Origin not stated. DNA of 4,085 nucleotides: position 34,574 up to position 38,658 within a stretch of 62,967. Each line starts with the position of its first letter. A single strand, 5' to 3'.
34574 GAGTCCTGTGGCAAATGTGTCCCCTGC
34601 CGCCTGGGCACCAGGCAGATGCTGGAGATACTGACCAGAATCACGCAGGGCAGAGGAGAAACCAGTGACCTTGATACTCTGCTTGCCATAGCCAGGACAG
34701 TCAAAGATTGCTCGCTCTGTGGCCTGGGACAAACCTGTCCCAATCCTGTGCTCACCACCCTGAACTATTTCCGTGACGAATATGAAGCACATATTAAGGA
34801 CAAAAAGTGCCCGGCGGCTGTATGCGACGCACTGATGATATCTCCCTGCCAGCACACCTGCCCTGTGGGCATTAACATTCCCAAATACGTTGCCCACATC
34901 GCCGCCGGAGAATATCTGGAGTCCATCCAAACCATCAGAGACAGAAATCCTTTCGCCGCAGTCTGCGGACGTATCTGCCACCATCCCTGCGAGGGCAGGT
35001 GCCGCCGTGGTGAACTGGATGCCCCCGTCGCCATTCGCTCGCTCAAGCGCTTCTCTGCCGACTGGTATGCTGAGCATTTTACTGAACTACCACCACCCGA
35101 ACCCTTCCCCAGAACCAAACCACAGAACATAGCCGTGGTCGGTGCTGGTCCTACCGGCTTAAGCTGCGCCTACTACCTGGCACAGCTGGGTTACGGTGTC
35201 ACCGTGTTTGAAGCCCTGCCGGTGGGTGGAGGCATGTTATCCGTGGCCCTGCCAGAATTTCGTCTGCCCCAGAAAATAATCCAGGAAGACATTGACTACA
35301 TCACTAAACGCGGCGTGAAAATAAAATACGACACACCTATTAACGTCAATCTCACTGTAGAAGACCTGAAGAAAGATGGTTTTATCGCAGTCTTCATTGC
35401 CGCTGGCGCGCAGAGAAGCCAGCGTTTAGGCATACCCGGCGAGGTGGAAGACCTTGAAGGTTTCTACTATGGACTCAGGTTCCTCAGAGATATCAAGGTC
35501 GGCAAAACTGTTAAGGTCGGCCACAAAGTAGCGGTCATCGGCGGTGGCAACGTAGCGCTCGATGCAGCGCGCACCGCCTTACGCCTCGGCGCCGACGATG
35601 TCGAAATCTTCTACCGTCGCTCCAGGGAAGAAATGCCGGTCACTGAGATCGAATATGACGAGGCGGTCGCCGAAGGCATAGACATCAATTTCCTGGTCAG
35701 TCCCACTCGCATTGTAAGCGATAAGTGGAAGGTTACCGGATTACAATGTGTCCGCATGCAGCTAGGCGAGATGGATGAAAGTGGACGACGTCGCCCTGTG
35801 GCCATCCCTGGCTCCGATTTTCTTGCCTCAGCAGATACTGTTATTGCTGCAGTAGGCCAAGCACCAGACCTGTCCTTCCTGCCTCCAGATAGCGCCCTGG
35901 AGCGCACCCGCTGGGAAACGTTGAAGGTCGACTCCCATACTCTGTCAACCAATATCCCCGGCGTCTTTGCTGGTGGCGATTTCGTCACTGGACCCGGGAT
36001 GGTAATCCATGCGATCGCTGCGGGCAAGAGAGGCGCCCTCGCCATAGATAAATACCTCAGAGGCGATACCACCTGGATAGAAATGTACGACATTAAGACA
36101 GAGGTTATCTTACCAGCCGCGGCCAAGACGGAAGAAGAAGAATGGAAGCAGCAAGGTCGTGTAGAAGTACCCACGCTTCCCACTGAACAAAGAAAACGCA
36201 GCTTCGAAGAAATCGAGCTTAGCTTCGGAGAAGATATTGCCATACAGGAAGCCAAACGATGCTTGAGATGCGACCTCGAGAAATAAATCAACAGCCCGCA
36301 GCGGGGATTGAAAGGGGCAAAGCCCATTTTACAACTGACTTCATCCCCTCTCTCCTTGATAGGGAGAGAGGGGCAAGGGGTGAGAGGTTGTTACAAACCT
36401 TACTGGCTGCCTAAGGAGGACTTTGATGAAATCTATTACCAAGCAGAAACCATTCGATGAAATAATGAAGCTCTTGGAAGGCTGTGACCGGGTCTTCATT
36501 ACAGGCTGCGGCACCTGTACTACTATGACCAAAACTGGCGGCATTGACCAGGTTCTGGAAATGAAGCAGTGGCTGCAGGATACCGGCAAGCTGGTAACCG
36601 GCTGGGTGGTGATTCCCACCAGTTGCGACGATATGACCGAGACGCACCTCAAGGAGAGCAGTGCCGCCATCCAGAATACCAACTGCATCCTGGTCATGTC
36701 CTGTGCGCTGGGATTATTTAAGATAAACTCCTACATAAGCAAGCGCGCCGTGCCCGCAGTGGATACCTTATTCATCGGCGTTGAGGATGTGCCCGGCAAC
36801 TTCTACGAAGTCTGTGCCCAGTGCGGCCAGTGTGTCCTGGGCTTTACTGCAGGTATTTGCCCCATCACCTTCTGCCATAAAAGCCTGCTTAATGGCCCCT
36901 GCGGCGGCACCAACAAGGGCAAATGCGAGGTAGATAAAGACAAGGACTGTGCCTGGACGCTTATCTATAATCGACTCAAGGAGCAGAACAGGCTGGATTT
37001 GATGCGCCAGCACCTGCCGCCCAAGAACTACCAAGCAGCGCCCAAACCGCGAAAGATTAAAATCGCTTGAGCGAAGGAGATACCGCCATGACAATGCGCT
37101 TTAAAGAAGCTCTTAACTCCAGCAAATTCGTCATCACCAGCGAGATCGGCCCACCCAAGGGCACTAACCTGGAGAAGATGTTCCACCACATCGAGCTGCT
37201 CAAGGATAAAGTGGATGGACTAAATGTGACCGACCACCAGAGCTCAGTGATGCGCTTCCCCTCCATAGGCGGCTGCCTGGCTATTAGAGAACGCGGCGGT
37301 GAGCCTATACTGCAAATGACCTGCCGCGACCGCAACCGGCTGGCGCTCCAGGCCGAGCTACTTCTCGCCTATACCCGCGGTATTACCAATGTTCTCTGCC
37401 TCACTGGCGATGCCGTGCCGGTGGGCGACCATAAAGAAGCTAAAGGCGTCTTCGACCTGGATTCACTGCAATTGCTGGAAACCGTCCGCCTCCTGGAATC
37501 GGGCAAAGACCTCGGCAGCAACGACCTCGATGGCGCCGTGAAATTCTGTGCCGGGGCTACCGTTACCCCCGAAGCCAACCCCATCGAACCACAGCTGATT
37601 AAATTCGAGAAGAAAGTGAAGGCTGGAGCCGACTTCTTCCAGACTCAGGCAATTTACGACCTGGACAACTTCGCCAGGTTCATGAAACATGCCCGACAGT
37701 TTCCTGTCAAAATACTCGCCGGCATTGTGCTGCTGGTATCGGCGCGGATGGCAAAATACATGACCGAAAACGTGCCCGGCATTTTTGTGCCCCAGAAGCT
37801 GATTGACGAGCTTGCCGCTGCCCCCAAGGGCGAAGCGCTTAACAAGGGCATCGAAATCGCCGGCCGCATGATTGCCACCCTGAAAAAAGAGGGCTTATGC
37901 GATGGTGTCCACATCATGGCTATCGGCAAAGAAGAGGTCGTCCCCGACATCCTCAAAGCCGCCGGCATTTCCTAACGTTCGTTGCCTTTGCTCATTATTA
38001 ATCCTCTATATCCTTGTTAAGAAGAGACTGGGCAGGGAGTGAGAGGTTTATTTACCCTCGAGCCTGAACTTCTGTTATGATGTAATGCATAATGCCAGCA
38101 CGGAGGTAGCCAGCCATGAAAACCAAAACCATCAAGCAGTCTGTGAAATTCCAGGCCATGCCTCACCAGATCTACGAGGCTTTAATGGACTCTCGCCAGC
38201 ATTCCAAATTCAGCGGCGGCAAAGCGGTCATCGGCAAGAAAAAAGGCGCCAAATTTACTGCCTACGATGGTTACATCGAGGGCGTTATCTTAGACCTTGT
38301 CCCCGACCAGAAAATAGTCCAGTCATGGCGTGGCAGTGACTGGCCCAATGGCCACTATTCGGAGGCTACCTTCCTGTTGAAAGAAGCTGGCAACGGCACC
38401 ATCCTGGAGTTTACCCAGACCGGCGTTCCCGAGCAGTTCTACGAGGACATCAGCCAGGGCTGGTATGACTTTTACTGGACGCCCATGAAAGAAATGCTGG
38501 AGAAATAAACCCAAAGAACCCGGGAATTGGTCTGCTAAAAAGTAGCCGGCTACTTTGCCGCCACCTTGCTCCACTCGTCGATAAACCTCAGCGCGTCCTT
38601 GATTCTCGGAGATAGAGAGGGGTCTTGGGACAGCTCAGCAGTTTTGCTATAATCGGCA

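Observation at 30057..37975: FdhA-like / NuoE / NuoF-GltD trio directly upstream of metV-metF: candidate uncharacterised NAD(P)H/ferredoxin-linked electron-input module for methylene-THF reductase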

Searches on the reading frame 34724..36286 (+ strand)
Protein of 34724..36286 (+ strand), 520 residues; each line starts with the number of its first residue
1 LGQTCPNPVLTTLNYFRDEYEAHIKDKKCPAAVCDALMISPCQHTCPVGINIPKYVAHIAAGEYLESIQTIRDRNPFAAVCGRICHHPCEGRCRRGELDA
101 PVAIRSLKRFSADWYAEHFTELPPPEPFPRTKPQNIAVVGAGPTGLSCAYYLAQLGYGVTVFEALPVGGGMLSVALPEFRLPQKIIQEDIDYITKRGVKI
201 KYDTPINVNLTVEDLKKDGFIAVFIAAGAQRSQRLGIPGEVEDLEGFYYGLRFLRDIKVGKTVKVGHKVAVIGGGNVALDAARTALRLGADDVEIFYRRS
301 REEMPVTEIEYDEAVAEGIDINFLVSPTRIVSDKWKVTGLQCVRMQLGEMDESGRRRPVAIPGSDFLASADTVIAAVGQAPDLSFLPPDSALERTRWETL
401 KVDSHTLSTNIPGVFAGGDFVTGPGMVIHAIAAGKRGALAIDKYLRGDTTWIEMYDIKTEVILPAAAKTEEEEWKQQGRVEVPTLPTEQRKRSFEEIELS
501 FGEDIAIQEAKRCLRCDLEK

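Call 38: search_solved_structures(query=window:34724-36286:+, max_evalue=1e-30, show_alignments=4)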
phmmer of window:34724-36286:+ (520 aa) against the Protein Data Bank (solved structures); distinct sequences matched with E-value up to 1e-30: 12.
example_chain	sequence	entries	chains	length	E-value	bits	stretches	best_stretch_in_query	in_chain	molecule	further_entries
9bov_A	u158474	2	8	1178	7.7e-125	420.7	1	40-517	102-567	Molybdopterin oxidoreductase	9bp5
9n5u_A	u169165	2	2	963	8.4e-112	377.7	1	39-448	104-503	NfnA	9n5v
4ylf_B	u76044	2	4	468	2.9e-98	333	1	40-448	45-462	Dihydropyrimidine dehydrogenase subunit A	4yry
8oh5_C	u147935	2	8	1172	2.4e-97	330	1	40-517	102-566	Formate dehydrogenase-O, major subunit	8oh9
5jca_L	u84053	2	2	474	7.1e-88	298.8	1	40-446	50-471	NADH-dependent Ferredoxin:NADP Oxidoreductase (NfnI) subunit alpha | NADH-dependent Ferredoxin:NADP Oxidoreductase subunit alpha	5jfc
5vj7_A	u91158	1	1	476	1.7e-76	261.3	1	39-446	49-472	Oxidoreductase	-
2vdc_G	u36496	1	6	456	1.4e-59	205.4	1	31-446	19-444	GLUTAMATE SYNTHASE [NADPH] SMALL CHAIN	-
6s6s_G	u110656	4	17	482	1.6e-59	205.2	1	42-446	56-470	Glutamate synthase [NADPH] small chain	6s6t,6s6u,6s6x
1gt8_A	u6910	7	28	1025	8.6e-46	159.9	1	40-447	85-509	DIHYDROPYRIMIDINE DEHYDROGENASE | Dihydropyrimidine dehydrogenase [NADP(+)]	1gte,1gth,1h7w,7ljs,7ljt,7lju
7m31_A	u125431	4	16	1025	8.7e-46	159.9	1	40-447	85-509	Dihydropyrimidine dehydrogenase [NADP(+)]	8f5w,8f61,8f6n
1h7x_A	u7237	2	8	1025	8.7e-46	159.9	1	40-447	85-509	DIHYDROPYRIMIDINE DEHYDROGENASE | Dihydropyrimidine dehydrogenase [NADP(+)]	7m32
7mfm_I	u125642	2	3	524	5.1e-43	150.8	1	40-449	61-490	Glutamate synthase (NADPH) small chain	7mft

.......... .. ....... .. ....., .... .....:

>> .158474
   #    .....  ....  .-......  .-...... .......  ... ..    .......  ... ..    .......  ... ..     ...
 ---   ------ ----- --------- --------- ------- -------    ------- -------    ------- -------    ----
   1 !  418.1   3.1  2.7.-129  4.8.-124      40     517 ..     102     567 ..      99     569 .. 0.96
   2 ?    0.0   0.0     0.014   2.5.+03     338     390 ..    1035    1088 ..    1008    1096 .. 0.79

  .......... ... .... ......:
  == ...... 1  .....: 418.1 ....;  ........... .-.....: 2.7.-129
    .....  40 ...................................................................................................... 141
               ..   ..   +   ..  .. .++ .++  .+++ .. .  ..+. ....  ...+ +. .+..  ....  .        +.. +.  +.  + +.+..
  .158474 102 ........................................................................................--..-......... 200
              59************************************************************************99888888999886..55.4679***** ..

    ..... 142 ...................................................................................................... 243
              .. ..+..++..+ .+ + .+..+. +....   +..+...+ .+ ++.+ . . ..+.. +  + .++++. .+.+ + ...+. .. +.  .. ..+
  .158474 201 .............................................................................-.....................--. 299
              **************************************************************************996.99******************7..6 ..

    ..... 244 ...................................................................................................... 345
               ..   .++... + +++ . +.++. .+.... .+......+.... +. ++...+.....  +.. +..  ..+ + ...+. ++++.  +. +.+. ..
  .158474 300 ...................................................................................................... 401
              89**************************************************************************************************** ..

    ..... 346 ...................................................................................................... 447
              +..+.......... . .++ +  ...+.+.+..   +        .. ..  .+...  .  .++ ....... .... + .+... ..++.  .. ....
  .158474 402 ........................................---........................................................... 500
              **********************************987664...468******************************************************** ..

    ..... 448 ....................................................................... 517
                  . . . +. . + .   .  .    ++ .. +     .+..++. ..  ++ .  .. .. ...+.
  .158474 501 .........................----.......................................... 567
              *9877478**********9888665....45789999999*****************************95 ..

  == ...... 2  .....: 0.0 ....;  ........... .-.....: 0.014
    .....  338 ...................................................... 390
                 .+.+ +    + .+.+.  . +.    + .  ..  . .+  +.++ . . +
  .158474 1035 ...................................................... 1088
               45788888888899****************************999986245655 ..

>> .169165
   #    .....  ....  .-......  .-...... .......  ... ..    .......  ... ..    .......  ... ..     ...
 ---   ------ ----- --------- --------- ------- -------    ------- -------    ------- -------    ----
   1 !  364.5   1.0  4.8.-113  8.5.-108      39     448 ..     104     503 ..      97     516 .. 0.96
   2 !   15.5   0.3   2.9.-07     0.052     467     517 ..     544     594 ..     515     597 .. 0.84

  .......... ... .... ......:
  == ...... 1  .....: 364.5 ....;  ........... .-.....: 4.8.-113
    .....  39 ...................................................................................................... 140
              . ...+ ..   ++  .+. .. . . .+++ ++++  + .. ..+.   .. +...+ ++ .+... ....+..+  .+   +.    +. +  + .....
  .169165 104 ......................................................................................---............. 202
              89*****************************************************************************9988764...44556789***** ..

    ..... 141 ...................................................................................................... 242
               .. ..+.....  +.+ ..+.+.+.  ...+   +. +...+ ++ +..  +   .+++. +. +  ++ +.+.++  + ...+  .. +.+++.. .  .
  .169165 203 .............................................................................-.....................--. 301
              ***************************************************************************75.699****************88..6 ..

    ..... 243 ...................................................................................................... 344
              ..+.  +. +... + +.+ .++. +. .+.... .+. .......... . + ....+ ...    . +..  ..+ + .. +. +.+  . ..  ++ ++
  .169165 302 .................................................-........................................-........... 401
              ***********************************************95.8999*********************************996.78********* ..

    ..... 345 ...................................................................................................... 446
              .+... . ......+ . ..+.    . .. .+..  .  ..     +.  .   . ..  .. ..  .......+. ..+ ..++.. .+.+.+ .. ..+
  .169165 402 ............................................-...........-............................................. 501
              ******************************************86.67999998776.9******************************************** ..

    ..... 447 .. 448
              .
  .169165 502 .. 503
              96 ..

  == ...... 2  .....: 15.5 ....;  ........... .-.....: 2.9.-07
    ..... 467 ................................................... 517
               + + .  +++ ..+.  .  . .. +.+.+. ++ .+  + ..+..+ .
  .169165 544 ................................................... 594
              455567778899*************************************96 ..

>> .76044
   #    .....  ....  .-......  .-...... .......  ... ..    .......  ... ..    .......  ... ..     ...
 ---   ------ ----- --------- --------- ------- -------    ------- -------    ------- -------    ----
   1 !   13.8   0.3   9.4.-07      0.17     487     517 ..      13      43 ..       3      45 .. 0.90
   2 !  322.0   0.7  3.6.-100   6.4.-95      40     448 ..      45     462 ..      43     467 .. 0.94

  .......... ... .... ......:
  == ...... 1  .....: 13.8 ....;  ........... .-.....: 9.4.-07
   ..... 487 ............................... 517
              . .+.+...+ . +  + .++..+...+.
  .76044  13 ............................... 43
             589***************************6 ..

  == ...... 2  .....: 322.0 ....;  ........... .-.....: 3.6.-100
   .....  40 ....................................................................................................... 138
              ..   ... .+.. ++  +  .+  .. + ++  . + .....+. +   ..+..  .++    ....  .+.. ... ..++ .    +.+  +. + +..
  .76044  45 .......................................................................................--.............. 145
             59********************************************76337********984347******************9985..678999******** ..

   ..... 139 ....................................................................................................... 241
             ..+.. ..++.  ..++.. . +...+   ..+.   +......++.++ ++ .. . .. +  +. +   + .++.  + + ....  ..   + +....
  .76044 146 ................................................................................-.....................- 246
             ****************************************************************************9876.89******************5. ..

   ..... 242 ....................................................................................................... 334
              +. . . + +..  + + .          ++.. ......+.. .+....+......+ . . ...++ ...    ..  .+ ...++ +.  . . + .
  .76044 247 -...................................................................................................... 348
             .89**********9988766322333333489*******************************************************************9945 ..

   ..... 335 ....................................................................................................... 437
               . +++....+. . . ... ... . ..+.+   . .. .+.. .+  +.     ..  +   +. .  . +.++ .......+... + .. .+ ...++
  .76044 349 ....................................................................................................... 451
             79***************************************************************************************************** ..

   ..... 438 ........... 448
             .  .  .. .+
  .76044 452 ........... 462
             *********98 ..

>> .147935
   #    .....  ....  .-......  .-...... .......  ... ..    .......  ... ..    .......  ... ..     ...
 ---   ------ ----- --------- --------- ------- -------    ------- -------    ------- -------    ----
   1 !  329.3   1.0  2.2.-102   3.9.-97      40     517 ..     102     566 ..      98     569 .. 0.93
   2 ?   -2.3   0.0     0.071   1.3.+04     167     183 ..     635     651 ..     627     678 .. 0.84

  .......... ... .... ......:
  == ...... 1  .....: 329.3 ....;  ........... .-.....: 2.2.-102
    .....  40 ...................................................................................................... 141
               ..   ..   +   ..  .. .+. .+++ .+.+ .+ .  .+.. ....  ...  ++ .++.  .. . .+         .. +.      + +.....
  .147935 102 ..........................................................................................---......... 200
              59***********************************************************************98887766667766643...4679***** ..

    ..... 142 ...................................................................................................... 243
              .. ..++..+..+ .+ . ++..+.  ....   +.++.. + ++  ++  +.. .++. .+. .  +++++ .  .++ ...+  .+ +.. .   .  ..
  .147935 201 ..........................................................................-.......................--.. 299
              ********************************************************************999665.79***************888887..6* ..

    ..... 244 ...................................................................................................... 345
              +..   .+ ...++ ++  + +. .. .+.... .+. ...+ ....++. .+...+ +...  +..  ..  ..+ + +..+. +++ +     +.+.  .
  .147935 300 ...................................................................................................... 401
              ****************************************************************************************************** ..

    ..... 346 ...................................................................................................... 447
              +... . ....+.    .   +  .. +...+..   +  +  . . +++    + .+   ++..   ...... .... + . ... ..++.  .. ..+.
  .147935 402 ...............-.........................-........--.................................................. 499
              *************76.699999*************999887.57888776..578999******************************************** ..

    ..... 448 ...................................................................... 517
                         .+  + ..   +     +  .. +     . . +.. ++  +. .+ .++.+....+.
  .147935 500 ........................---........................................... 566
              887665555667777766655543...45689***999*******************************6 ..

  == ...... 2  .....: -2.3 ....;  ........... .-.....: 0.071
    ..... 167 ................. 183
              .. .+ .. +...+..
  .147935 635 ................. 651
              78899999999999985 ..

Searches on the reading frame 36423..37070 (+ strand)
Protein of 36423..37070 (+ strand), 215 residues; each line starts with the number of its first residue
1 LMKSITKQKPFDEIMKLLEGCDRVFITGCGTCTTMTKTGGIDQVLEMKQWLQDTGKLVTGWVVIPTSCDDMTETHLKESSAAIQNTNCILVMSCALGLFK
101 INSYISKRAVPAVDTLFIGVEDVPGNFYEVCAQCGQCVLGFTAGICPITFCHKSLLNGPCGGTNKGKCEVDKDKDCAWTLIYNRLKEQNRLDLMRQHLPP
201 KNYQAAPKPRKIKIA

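Call 6: search_protein_families(library=pfam, proteins=[window:36423-37070:+], max_evalue=0.01)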
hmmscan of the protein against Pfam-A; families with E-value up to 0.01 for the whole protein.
window:36423-37070:+ (215 aa): 1 family
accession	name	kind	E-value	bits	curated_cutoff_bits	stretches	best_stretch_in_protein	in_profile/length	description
PF12225.13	DUF5981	-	5.2e-36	122.7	23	1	111-204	2-95/95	Methylene-tetrahydrofolate reductase C terminal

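Call 7: search_protein_families(library=ncbifam, proteins=[window:36423-37070:+], max_evalue=0.001)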
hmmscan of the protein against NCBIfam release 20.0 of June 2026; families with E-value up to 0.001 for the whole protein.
window:36423-37070:+ (215 aa): 0 families

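Call 53: search_solved_structures(query=window:36426-37070:+, max_evalue=0.001)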
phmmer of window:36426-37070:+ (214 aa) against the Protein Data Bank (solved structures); distinct sequences matched with E-value up to 0.001: 0.

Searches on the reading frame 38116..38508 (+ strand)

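Call 11: search_protein_families(library=pfam, proteins=[window:38116-38508:+], max_evalue=0.001)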
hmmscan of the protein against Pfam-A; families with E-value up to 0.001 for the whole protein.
window:38116-38508:+ (130 aa): 1 family
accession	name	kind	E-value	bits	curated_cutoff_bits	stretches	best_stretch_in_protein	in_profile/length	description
PF08327.17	AHSA1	-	2e-20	73.7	22.1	1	14-129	2-125/125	Activator of Hsp90 ATPase homolog 1-like protein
